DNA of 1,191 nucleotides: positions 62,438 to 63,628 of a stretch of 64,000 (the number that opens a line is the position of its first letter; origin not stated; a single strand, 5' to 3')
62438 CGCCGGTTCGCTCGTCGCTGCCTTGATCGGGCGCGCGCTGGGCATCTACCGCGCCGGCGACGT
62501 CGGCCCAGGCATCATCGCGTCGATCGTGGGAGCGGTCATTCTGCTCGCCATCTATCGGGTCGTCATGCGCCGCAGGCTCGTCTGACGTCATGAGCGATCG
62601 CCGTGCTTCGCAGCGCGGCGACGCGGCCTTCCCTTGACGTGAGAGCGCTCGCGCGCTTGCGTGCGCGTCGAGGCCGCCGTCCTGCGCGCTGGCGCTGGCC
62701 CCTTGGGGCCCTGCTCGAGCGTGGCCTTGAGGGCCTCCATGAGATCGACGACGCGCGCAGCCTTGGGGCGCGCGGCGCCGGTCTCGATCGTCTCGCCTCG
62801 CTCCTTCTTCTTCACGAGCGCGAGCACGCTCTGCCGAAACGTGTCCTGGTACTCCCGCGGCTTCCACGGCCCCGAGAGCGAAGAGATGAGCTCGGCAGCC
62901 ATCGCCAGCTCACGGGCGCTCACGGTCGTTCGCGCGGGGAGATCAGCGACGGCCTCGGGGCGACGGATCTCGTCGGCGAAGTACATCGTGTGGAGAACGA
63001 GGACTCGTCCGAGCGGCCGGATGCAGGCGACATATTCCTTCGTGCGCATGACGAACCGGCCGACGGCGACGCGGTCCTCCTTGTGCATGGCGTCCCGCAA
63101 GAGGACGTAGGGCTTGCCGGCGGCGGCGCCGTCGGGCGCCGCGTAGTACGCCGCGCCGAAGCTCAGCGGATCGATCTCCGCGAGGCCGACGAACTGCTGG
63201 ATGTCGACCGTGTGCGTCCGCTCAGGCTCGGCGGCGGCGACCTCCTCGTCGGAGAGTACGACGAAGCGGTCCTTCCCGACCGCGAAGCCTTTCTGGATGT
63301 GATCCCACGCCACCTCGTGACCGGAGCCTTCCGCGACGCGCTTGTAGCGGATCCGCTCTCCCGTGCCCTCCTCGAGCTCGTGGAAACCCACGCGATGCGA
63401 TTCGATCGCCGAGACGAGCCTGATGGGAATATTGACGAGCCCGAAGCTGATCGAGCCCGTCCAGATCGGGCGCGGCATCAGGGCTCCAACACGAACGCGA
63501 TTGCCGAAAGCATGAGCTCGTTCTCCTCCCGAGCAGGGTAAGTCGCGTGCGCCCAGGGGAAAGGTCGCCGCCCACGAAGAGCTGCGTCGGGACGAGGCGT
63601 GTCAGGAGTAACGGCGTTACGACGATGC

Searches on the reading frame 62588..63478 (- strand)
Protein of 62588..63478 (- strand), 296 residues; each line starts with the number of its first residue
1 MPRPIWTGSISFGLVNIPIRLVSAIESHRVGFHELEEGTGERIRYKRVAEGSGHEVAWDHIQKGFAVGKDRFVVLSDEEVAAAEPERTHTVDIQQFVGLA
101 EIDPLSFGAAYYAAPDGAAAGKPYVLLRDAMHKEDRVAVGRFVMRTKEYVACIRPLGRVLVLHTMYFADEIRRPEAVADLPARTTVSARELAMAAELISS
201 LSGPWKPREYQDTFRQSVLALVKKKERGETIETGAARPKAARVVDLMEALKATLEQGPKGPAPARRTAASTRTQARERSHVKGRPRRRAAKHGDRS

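Call 42: search_protein_families(library=pfam, max_evalue=0.001, proteins=[window:62588-63478:-])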
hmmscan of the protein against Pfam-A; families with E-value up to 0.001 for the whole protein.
window:62588-63478:- (296 aa): 1 family
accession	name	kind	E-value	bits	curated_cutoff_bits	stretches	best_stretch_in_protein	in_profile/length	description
PF02735.22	Ku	-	5.3e-44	150.8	25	1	11-193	1-190/190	Ku70/Ku80 beta-barrel domain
